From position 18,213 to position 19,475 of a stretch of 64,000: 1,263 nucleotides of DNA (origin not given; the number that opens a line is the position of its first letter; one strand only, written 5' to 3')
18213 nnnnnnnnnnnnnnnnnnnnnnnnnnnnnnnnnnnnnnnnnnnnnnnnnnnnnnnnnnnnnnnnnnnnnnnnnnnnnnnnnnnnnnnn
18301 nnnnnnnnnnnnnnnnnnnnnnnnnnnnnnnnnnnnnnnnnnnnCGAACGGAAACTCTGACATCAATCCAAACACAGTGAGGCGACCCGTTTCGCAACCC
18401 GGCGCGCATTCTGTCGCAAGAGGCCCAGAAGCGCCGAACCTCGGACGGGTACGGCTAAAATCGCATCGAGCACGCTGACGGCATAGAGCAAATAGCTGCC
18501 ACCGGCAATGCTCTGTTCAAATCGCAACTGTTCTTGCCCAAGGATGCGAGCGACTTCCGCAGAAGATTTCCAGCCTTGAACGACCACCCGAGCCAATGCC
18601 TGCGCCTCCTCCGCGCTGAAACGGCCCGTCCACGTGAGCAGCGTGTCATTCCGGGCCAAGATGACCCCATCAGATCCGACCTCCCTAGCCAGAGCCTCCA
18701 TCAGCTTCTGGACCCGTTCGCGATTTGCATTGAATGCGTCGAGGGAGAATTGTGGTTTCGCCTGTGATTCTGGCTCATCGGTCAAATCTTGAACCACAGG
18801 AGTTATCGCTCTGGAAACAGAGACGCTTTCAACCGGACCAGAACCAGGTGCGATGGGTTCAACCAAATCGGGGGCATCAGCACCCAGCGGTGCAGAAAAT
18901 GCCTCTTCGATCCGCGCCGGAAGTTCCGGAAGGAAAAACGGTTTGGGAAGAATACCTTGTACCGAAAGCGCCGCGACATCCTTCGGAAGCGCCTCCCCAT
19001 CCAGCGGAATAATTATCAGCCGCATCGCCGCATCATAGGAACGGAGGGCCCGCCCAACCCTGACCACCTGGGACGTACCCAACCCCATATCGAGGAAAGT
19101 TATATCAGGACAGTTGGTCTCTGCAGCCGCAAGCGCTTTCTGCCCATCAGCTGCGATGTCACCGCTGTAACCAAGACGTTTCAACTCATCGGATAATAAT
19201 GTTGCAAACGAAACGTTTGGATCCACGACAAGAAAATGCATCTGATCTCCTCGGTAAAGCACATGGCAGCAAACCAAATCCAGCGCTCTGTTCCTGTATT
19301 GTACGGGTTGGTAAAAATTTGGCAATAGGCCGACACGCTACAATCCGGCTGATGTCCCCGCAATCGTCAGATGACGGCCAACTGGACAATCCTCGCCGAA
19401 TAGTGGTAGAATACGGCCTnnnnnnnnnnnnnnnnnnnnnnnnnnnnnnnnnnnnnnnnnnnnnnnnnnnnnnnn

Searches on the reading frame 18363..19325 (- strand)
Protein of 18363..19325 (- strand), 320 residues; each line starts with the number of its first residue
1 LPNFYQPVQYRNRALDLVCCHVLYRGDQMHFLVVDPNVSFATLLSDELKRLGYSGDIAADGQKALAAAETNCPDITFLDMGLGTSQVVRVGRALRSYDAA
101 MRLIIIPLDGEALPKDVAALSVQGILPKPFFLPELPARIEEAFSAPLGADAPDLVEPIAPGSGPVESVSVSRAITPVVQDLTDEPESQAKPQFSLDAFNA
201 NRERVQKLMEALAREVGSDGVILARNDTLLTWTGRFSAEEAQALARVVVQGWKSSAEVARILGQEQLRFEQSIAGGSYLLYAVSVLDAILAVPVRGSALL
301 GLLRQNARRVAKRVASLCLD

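Call 10: search_protein_families(library=pfam, proteins=[window:18363-19325:-], max_evalue=0.001)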
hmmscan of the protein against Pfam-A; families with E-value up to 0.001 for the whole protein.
window:18363-19325:- (320 aa): 1 family
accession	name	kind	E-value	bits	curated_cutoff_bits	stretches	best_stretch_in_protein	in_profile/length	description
PF00072.30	Response_reg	-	2.5e-08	34.5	30.2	1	32-139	2-110/111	Response regulator receiver domain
